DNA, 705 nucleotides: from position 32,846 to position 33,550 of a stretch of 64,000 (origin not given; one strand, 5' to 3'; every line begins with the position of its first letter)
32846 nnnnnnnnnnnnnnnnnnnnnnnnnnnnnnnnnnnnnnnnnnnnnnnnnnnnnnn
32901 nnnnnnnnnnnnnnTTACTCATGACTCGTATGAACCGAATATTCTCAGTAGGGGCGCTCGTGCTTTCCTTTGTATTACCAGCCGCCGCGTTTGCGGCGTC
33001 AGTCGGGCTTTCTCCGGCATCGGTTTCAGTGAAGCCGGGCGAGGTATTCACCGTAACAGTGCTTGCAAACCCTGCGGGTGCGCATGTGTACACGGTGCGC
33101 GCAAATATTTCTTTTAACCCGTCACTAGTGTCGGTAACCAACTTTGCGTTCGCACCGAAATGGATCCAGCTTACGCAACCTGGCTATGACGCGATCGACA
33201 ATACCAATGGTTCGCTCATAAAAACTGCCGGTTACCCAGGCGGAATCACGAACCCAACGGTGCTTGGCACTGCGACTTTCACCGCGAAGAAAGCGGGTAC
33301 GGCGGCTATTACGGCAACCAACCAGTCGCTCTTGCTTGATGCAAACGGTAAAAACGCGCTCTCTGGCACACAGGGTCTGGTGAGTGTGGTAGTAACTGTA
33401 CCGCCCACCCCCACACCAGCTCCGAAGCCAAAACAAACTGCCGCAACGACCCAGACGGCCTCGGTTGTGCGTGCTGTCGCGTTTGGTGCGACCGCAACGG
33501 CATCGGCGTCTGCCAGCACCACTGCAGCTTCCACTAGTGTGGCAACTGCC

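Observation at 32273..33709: Adjacent dockerin-bearing and cohesin-like/membrane-anchored genes: candidate cohesin-dockerin surface display pair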

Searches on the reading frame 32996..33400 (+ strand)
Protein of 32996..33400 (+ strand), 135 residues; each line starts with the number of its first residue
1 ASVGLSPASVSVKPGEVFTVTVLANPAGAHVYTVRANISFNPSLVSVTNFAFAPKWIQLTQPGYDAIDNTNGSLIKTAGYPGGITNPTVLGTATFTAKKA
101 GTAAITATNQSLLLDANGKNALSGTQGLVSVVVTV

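Call 35: predict_structure(alignment_id=A2)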
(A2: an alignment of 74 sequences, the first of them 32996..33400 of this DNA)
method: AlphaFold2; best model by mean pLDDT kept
length: 135 residues; sequences in the alignment: 74
mean_pLDDT: 97.5   pTM: 0.90
mean pLDDT of the five models: 97.5, 97.1, 97.0, 96.6, 96.3
residues with pLDDT >= 90: 131; 70-90: 4; 50-70: 0; < 50: 0
segments of 3 or more residues with pLDDT < 50: none
pLDDT, mean of each block of 10 residues (from residue 1): 98 98 97 99 98 97 95 98 98 99 97 97 96 96
secondary structure, 60 per line:
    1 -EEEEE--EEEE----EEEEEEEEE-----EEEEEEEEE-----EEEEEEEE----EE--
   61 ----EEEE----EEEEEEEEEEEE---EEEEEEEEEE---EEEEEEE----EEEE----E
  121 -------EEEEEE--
elements in order: E2-6 E9-12 E17-25 E31-39 E45-52 E65-68 E73-84 E88-97 E101-107 E112-115 E128-133

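Call 39: fold_search(model_id=the predicted structure, library=pdb)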
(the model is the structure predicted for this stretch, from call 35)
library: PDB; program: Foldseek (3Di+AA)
matches with E <= 10: 1999; with E <= 0.001: 86
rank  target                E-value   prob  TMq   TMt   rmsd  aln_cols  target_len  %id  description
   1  6kgf_C                3.9e-10  1.00  0.73  0.68   3.1       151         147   21  Crystal structure of CaDoc0917(R16D)-CaCohA2 complex at pH 8.2 (released 2020-07-08)
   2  6kgc_A                4.1e-10  1.00  0.74  0.70   3.5       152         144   21  Crystal structure of CaDoc0917(R49D)-CaCohA2 complex at pH 5.4 (released 2020-07-08)
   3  6kge_A                8.0e-10  1.00  0.71  0.68   3.4       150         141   21  Crystal structure of CaDoc0917(R16D)-CaCohA2 complex at pH 5.5 (released 2020-07-08)
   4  6kgf_A                9.0e-10  1.00  0.71  0.67   3.7       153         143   20  Crystal structure of CaDoc0917(R16D)-CaCohA2 complex at pH 8.2 (released 2020-07-08)
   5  1g1k_A                9.6e-10  1.00  0.70  0.67   3.7       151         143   20  COHESIN MODULE FROM THE CELLULOSOME OF CLOSTRIDIUM CELLULOLYTICUM (released 2000-11-22)
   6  6kgd_A                1.7e-09  1.00  0.72  0.67   3.3       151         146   21  Crystal structure of CaDoc0917(R49D)-CaCohA2 complex at pH 8.0 (released 2020-07-08)
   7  2vn5_C                3.4e-09  1.00  0.69  0.64   3.6       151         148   20  The Clostridium cellulolyticum dockerin displays a dual binding mode for its cohesin partner (released 2008-05-20)
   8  2vn5_A                6.6e-09  1.00  0.69  0.66   4.3       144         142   22  The Clostridium cellulolyticum dockerin displays a dual binding mode for its cohesin partner (released 2008-05-20)
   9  2vn6_A                6.6e-09  1.00  0.68  0.62   3.6       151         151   20  The Clostridium cellulolyticum dockerin displays a dual binding mode for its cohesin partner (released 2008-05-13)
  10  5k39_A                2.1e-08  1.00  0.66  0.55   5.9       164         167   17  THE TYPE II COHESIN DOCKERIN COMPLEX FROM CLOSTRIDIUM THERMOCELLUM (released 2017-03-29)
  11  5lxv_C                2.8e-08  1.00  0.72  0.57   4.5       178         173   14  Crystal structure of Ruminococcus flavefaciens scaffoldin C cohesin in complex with a dockerin from an uncharacterized (released 2016-10-19)
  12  5lxv_A                3.3e-08  1.00  0.71  0.58   4.6       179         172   14  Crystal structure of Ruminococcus flavefaciens scaffoldin C cohesin in complex with a dockerin from an uncharacterized (released 2016-10-19)
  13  6kg8_MODEL_1_A        3.3e-08  1.00  0.69  0.61   3.7       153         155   21  Solution structure of CaCohA2 from Clostridium acetobutylicum (released 2020-07-08)
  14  4uyp_C                4.5e-08  1.00  0.75  0.70   4.2       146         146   16  High resolution structure of the third cohesin ScaC in complex with the ScaB dockerin with a mutation in the N-termina (released 2015-04-15)
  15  4uyp_A                5.1e-08  1.00  0.76  0.72   4.0       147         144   16  High resolution structure of the third cohesin ScaC in complex with the ScaB dockerin with a mutation in the N-termina (released 2015-04-15)
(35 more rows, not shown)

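Call 43: find_related_loci(query=A6, collection=genome_contigs, flank=8000)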
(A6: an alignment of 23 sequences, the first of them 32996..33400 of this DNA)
Query A6 (135 aa) in genome_contigs; peptide patterns used: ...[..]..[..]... (x = any residue, [..] = any of these).
73 stretches matched a pattern; 65 encode a relative of the query (tblastn E <= 1e-3); 65 distinct loci.
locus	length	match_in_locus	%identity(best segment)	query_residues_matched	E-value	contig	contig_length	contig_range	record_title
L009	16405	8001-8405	66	1-135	1e-55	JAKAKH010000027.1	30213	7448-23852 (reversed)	MAG: bacterium isolate WY4.bin53 NODE_1763_length_30213_cov_2.574752, whole genome shotgun sequence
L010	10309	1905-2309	65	1-135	2e-53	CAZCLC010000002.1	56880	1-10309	MAG TPA_asm: uncultured Candidatus Saccharibacteria bacterium isolate SRP128015_co4_33 genome assembly, contig: NODE_104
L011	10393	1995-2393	61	1-135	8e-50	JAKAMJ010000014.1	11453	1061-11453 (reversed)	MAG: bacterium isolate WY5.bin169 NODE_9807_length_11453_cov_2.492407, whole genome shotgun sequence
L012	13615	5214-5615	57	1-134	3e-45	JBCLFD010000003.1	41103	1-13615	Candidatus Paceibacteria bacterium isolate SLM_LV1_02b-P15 Node_3_length_41103_cov_78.981211, whole genome shotgun seque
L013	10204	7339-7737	53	1-135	2e-40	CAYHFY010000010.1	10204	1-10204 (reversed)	MAG TPA_asm: uncultured Candidatus Saccharibacteria bacterium isolate ERP119705_co10_170 genome assembly, contig: NODE_5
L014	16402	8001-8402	51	1-134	1e-39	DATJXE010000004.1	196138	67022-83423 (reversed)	MAG TPA_asm: Candidatus Paceibacterota bacterium isolate SMAG_U15118 k141_1702705, whole genome shotgun sequence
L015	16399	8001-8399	46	2-134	6e-36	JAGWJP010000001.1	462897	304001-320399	MAG: Patescibacteria group bacterium isolate REEB140 contig-150_0, whole genome shotgun sequence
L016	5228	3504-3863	46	1-120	3e-35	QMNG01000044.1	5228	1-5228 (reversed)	MAG: candidate division Kazan bacterium isolate B79_G16 B79_Guay16_scaffold_17325, whole genome shotgun sequence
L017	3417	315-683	49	3-125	9e-35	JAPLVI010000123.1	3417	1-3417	MAG: Candidatus Berkelbacteria bacterium isolate LacPavin_0920_SED5_MAG_40_8 LacPavin_0920_SED5_scaffold_1475109, whole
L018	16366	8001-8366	51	2-123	5e-35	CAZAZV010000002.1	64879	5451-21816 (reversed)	MAG TPA_asm: uncultured Candidatus Saccharibacteria bacterium isolate SRP271791_co2_66 genome assembly, contig: NODE_30_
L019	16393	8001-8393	47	3-135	1e-34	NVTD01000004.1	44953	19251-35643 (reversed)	MAG: Candidatus Wolfebacteria bacterium isolate NORP124 Contig_source1383C_1921, whole genome shotgun sequence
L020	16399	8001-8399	46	1-134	2e-33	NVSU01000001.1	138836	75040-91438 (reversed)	MAG: Candidatus Wolfebacteria bacterium isolate NORP133 Contig_source1383C_328, whole genome shotgun sequence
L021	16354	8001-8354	50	3-120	2e-33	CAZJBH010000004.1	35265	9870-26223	MAG TPA_asm: uncultured Candidatus Saccharibacteria bacterium isolate SRP332253_co2_128 genome assembly, contig: NODE_10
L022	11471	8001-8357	48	7-125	3e-33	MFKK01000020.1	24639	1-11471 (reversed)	MAG: Candidatus Jorgensenbacteria bacterium RIFCSPLOWO2_01_FULL_45_25b rifcsplowo2_01_scaffold_3308, whole genome shotgu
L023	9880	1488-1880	49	2-133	4e-33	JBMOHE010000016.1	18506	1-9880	MAG: Patescibacteria group bacterium isolate Deming_bin.335 contig7929, whole genome shotgun sequence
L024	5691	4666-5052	48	5-134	4e-33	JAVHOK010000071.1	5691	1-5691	MAG: Candidatus Paceibacterota bacterium isolate WB01no5_32_16 NODE_8660_length_5691_cov_9.105926, whole genome shotgun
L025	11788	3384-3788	45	3-134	6e-33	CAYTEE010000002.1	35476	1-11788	MAG TPA_asm: uncultured Candidatus Saccharibacteria bacterium isolate SRP050083_co2_44 genome assembly, contig: NODE_728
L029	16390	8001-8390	42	5-134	1e-32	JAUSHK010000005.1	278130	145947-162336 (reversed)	MAG: Candidatus Jorgensenbacteria bacterium isolate E14_metabat.bin.188 E14_k141_184544, whole genome shotgun sequence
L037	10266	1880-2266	46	5-133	3e-31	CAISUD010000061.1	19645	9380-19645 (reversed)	uncultured bacterium isolate AlinenLipids_bin-8925 genome assembly, contig: bin-8925:61/64, whole genome shotgun sequenc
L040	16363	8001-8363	46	5-125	4e-31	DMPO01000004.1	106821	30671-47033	MAG TPA_asm: Candidatus Azambacteria bacterium isolate UBA12106 contig_486, whole genome shotgun sequence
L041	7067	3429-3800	44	2-125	1e-30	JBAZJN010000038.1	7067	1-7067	MAG: Patescibacteria group bacterium isolate SO_2017_LW4_120 scaffold_20654_c1_LW137-91_2017, whole genome shotgun seque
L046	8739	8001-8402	42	3-135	1e-29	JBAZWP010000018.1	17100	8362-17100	MAG: Candidatus Paceibacterota bacterium isolate SO_2017_GW1_35 NODE_12588_length_17100_cov_1.028634_OW334_2017, whole g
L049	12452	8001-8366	43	1-122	6e-29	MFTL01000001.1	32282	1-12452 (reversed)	MAG: Candidatus Nomurabacteria bacterium RIFCSPHIGHO2_01_FULL_39_9 rifcsphigho2_01_scaffold_10216, whole genome shotgun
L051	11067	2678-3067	42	2-131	4e-29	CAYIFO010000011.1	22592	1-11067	MAG TPA_asm: uncultured Candidatus Saccharibacteria bacterium isolate ERP119705_co18_164 genome assembly, contig: NODE_2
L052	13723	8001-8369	40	3-125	1e-28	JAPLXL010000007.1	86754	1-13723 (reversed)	MAG: Candidatus Nealsonbacteria bacterium isolate LacPavin_0920_SED4_MAG_36_17 LacPavin_0920_SED4_scaffold_1840661, whol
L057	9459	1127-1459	42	5-115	8e-28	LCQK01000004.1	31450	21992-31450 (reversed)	MAG: Candidatus Jorgensenbacteria bacterium GW2011_GWB1_50_10 UY55_C0004, whole genome shotgun sequence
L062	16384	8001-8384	43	5-131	2e-27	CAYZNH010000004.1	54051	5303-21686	MAG TPA_asm: uncultured Candidatus Saccharibacteria bacterium isolate binchicken_co245_75 genome assembly, contig: NODE_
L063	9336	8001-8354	42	5-122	6e-27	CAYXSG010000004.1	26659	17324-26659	MAG TPA_asm: uncultured Candidatus Saccharibacteria bacterium isolate binchicken_co54_30 genome assembly, contig: NODE_3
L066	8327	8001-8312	43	2-105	9e-26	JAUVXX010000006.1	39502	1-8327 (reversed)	MAG: bacterium isolate CSMAG_1227 CSMAG_1227_k141_1018651_length_39502_cov_11.0000, whole genome shotgun sequence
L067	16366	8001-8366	41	1-122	1e-25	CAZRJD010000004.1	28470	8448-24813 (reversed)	MAG TPA_asm: uncultured Candidatus Saccharibacteria bacterium isolate SRP136066_co1_425 genome assembly, contig: NODE_13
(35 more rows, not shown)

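Call 53: search_protein_families(library=pfam, proteins=[L025:2884-3294:+, L049:7456-7929:+, L020:7258-7920:+, L057:216-1034:+, L019:6850-7899:+, L012:3922-5142:+, L063:6427-7908:+, L052:5858-7876:+, L051:39-2588:+, L037:180-1772:+], max_evalue=0.001)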
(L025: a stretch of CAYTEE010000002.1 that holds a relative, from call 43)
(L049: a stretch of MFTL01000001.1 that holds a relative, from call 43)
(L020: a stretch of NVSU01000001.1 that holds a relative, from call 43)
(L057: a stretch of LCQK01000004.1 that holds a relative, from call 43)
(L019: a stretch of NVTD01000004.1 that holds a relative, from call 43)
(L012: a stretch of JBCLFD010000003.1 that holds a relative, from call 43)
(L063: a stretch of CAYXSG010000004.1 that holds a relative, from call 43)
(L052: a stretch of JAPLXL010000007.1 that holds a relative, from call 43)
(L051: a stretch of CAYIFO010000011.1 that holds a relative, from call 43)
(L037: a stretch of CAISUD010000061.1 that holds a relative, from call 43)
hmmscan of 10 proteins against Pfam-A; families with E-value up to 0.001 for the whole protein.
L025:2884-3294:+ (137 aa): 2 families
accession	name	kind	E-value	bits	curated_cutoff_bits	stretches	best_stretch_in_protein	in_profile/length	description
PF00404.24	Dockerin_1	-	5.5e-07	30.1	22.9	1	86-132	2-53/57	Dockerin type I domain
PF13517.12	FG-GAP_3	-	0.00012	23.1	26.9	0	73-97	39-60/61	FG-GAP-like repeat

L049:7456-7929:+ (158 aa): 1 family
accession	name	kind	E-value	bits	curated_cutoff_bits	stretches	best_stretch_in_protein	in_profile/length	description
PF00404.24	Dockerin_1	-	8.5e-06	26.3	22.9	1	108-153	3-53/57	Dockerin type I domain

L020:7258-7920:+ (221 aa): 0 families

L057:216-1034:+ (273 aa): 1 family
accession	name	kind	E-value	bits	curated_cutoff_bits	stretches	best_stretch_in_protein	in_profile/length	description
PF00404.24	Dockerin_1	-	1.8e-05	25.3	22.9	1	221-268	1-53/57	Dockerin type I domain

L019:6850-7899:+ (350 aa): 1 family
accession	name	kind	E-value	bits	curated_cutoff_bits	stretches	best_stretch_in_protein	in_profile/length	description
PF00404.24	Dockerin_1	-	0.00023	21.7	22.9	1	299-344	2-52/57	Dockerin type I domain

L012:3922-5142:+ (407 aa): 2 families
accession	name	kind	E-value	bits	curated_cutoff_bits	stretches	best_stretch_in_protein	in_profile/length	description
PF00404.24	Dockerin_1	-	2.2e-05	25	22.9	1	357-402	3-53/57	Dockerin type I domain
PF00036.39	EF-hand_1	-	0.00068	19.5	25.4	0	354-373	7-26/29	EF hand domain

L063:6427-7908:+ (494 aa): 10 families
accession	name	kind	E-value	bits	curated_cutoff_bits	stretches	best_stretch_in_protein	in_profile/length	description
PF16403.11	Bact_surface_Ig-like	-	7.4e-20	71.2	27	1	219-289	1-71/71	Bacterial surface protein, Ig-like domain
PF00404.24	Dockerin_1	-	1.1e-11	45.2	22.9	1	444-489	2-53/57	Dockerin type I domain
PF02494.22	HYR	-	5.6e-10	39.9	21.7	1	147-211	17-81/81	HYR domain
PF07523.18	Big_3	-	1.7e-08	35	21.2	1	301-348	1-45/68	Bacterial Ig-like domain (group 3)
PF00036.39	EF-hand_1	-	1.1e-07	31.4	25.4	0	361-380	9-28/29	EF hand domain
PF13499.12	EF-hand_7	-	7.2e-05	23.5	30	0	440-461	45-66/67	EF-hand domain pair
PF18981.6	InlK_D3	-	8.9e-05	22.9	25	1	257-289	43-75/75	Internalin K domain (D3/D4)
PF13202.12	EF-hand_5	-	0.00021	21.1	25.9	0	444-457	8-21/25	EF hand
PF13517.12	FG-GAP_3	-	0.00035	21.5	26.9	0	441-455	46-60/61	FG-GAP-like repeat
PF13405.12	EF-hand_6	-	0.00084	19.3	25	0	362-378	10-26/30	EF-hand domain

L052:5858-7876:+ (673 aa): 3 families
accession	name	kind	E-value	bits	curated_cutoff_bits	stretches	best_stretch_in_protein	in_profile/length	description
PF16410.10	DUF5018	-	1.1e-23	84.1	38.2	4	507-601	126-220/352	Domain of unknown function (DUF5018)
PF22243.2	DUF5018-rel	-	6.7e-10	39.6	28.1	0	456-493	77-114/115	DUF5018-related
PF19755.4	DUF6242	-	6.9e-09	36.3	29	0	269-325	49-122/217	Domain of unknown function (DUF6242)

L051:39-2588:+ (850 aa): 5 families
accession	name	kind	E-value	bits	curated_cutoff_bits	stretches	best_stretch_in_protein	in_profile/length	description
PF16403.11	Bact_surface_Ig-like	-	1.9e-08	34.7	27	1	480-539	16-71/71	Bacterial surface protein, Ig-like domain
PF19077.6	Big_13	-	3.1e-08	34.5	27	0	391-448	37-94/102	Bacterial Ig-like domain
PF00404.24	Dockerin_1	-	4.4e-08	33.6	22.9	1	799-845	2-53/57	Dockerin type I domain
PF00036.39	EF-hand_1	-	1.1e-05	25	25.4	0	796-817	6-27/29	EF hand domain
PF13202.12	EF-hand_5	-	0.00026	20.8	25.9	0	795-816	4-25/25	EF hand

L037:180-1772:+ (531 aa): 5 families
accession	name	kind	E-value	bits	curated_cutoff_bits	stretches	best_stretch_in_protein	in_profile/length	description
PF02368.24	Big_2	-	6.5e-19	68.1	22.8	2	370-449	3-79/79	Bacterial Ig-like domain (group 2)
PF07532.17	Big_4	-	2.6e-10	40.1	22.1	1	192-247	3-56/59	Bacterial Ig-like domain (group 4)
PF00404.24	Dockerin_1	-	3.3e-07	30.8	22.9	1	480-526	2-53/57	Dockerin type I domain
PF25354.1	Ig_NUP210_16th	-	4e-06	26.7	27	1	380-435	9-60/72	NUP210-like, Ig-like domain 16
PF00036.39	EF-hand_1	-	0.00076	19.3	25.4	0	480-498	9-27/29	EF hand domain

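Call 54: search_protein_families(library=pfam, proteins=[L029:4695-7874:+, L022:3865-7899:+, L024:283-4545:+, L066:3496-7896:+, L014:1967-7930:+, L041:1805-3337:+, L062:6443-7876:+, L067:6474-7880:+, L046:6764-7912:+, L040:6756-7829:+], max_evalue=0.001)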
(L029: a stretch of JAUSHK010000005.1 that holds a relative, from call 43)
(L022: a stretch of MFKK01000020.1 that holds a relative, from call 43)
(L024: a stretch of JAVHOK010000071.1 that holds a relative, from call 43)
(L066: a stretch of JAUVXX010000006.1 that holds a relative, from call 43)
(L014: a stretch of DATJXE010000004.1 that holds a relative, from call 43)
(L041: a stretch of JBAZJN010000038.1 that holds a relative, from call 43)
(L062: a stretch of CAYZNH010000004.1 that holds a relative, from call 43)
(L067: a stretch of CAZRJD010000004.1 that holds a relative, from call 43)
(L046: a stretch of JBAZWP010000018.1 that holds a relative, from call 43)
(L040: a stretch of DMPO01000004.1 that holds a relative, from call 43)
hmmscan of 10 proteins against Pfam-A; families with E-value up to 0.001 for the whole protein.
L029:4695-7874:+ (1060 aa): 2 families
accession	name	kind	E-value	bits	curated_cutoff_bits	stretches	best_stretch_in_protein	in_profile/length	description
PF00932.25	LTD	-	2e-12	47.9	34.3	1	66-156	2-101/109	Lamin Tail Domain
PF00404.24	Dockerin_1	-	3.6e-05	24.3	22.9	1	1010-1057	3-55/57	Dockerin type I domain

L022:3865-7899:+ (1345 aa): 6 families
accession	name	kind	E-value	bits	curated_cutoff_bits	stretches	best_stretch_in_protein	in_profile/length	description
PF13229.12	Beta_helix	-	1.6e-28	99.7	25.9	2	763-896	32-149/158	Right handed beta helix region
PF05048.19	NosD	-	7.8e-20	71.6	23.6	2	842-977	68-187/212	Periplasmic copper-binding protein (NosD)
PF00932.25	LTD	-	4.2e-15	56.5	34.3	1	40-131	4-108/109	Lamin Tail Domain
PF00041.27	fn3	-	6.4e-05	23.5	25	1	455-543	1-82/84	Fibronectin type III domain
PF00404.24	Dockerin_1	-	0.0003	21.4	22.9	0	1294-1339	2-52/57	Dockerin type I domain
PF25788.1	Ig_Rha78A_N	-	0.0006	20.5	27.4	0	469-545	16-100/105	Rha78A-like, N-terminal immunoglobulin domain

L024:283-4545:+ (1421 aa): 7 families
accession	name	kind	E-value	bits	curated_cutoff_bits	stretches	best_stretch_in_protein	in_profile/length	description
PF00082.27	Peptidase_S8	-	1.9e-47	162.4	21.8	2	237-446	4-212/288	Subtilase family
PF16403.11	Bact_surface_Ig-like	-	3.8e-18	65.7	27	1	991-1063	1-71/71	Bacterial surface protein, Ig-like domain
PF16410.10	DUF5018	-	5.5e-13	48.9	38.2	1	1247-1335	130-215/352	Domain of unknown function (DUF5018)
PF22148.1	Fervidolysin_NPro-like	-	3.8e-12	46.9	21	1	101-181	10-81/81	Fervidolysin N-terminal prodomain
PF07532.17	Big_4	-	4.7e-09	36.1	22.1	1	1183-1225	13-56/59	Bacterial Ig-like domain (group 4)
PF16656.11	Pur_ac_phosph_N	-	1.3e-06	29.4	30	1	714-794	6-93/93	Purple acid Phosphatase, N-terminal domain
PF22243.2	DUF5018-rel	-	0.00062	20.4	28.1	0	1299-1331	82-114/115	DUF5018-related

L066:3496-7896:+ (1467 aa): 5 families
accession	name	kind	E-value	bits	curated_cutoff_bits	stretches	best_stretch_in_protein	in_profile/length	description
PF13229.12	Beta_helix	-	1.3e-35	122.8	25.9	4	243-350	8-109/158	Right handed beta helix region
PF05048.19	NosD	-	4.4e-23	82.3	23.6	3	243-343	68-159/212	Periplasmic copper-binding protein (NosD)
PF16656.11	Pur_ac_phosph_N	-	9.4e-07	29.8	30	1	1332-1398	11-84/93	Purple acid Phosphatase, N-terminal domain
PF07602.17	DUF1565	-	5.8e-06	26.2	20.3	0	950-1108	109-250/257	Protein of unknown function (DUF1565)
PF00404.24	Dockerin_1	-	0.00039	21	22.9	0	1416-1462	2-53/57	Dockerin type I domain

L014:1967-7930:+ (1988 aa): 8 families
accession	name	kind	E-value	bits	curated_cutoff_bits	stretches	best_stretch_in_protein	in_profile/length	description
PF16403.11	Bact_surface_Ig-like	-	5.1e-81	267.2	27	5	1140-1212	1-71/71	Bacterial surface protein, Ig-like domain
PF02494.22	HYR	-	8.8e-23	80.9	21.7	2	896-973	2-81/81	HYR domain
PF19078.6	Big_12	-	9.4e-16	58.3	27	1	1463-1556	1-97/102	Bacterial Ig-like domain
PF01522.26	Polysacc_deac_1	-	2.1e-12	47.5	23.1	1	635-793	5-121/124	Polysaccharide deacetylase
PF19077.6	Big_13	-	2.9e-12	47.4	27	1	1573-1646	24-102/102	Bacterial Ig-like domain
PF18981.6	InlK_D3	-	1.5e-10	41.4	25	1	1679-1722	31-75/75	Internalin K domain (D3/D4)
PF16656.11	Pur_ac_phosph_N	-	2.1e-07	31.9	30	1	1816-1897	11-83/93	Purple acid Phosphatase, N-terminal domain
PF15418.12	DUF4625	-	0.00032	21.4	27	0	1769-1801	98-130/131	Domain of unknown function (DUF4625)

L041:1805-3337:+ (511 aa): 1 family
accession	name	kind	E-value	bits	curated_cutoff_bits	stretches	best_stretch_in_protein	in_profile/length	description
PF16656.11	Pur_ac_phosph_N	-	4.5e-06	27.6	30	1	377-436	12-82/93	Purple acid Phosphatase, N-terminal domain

L062:6443-7876:+ (478 aa): 2 families
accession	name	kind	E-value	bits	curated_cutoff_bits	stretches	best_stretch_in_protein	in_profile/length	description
PF01336.31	tRNA_anti-codon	-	0.00023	21.5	27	0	194-215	19-36/75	OB-fold nucleic acid binding domain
PF16367.11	RRM_7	-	0.00099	19.5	27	0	342-383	21-62/94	RNA recognition motif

L067:6474-7880:+ (469 aa): 1 family
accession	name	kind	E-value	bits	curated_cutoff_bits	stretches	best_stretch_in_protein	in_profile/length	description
PF19403.5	SpaA_2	-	2e-19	70.4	25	2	182-268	5-96/96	Prealbumin-like fold domain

L046:6764-7912:+ (383 aa): 3 families
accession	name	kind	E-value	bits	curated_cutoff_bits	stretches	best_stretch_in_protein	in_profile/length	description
PF18676.6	MBG_2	-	2.1e-18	67.1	25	1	131-195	2-65/72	MBG domain (YGX type)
PF13205.12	Big_5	-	5.3e-16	59.7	23.6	1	207-305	1-105/105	Bacterial Ig-like domain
PF00404.24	Dockerin_1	-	1.6e-05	25.4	22.9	1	332-378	2-53/57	Dockerin type I domain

L040:6756-7829:+ (358 aa): 4 families
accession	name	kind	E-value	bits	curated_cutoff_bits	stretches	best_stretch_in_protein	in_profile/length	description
PF13202.12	EF-hand_5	-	1.4e-06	27.9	25.9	0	305-324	6-25/25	EF hand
PF00404.24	Dockerin_1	-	4.4e-06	27.2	22.9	1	308-353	3-53/57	Dockerin type I domain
PF00036.39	EF-hand_1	-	1.6e-05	24.5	25.4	0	305-324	7-26/29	EF hand domain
PF13405.12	EF-hand_6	-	0.00085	19.3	25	0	306-327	8-29/30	EF-hand domain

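Call 75: search_protein_representatives(protein=window:32996-33400:+)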
Query: 135 residues. Proteins with E-value up to 0.001 (for the whole library): 927; up to 1e-10: 633; up to 1e-30: 33. The best 150 are listed.
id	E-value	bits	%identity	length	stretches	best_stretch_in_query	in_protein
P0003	2.9e-49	182.6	67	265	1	1-132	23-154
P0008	8.7e-46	171.4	66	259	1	3-133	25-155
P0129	3.2e-44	166.4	60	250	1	1-133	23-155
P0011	1.3e-43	164.4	62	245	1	1-133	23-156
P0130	1.7e-43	164.0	61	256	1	1-132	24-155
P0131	6.3e-40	152.5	57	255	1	1-134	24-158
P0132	2.7e-38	147.2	60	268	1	3-133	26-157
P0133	3.1e-38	147.0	57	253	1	1-134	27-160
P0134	2.9e-37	143.9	54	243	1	2-133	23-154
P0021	6.7e-37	142.7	53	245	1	3-132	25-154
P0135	1.3e-36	141.7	56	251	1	1-134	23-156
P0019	3.7e-36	140.3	52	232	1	2-133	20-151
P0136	9.5e-35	135.8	51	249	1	1-133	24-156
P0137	4.9e-34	133.5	47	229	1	1-129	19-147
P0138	5.5e-33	130.1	50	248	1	2-131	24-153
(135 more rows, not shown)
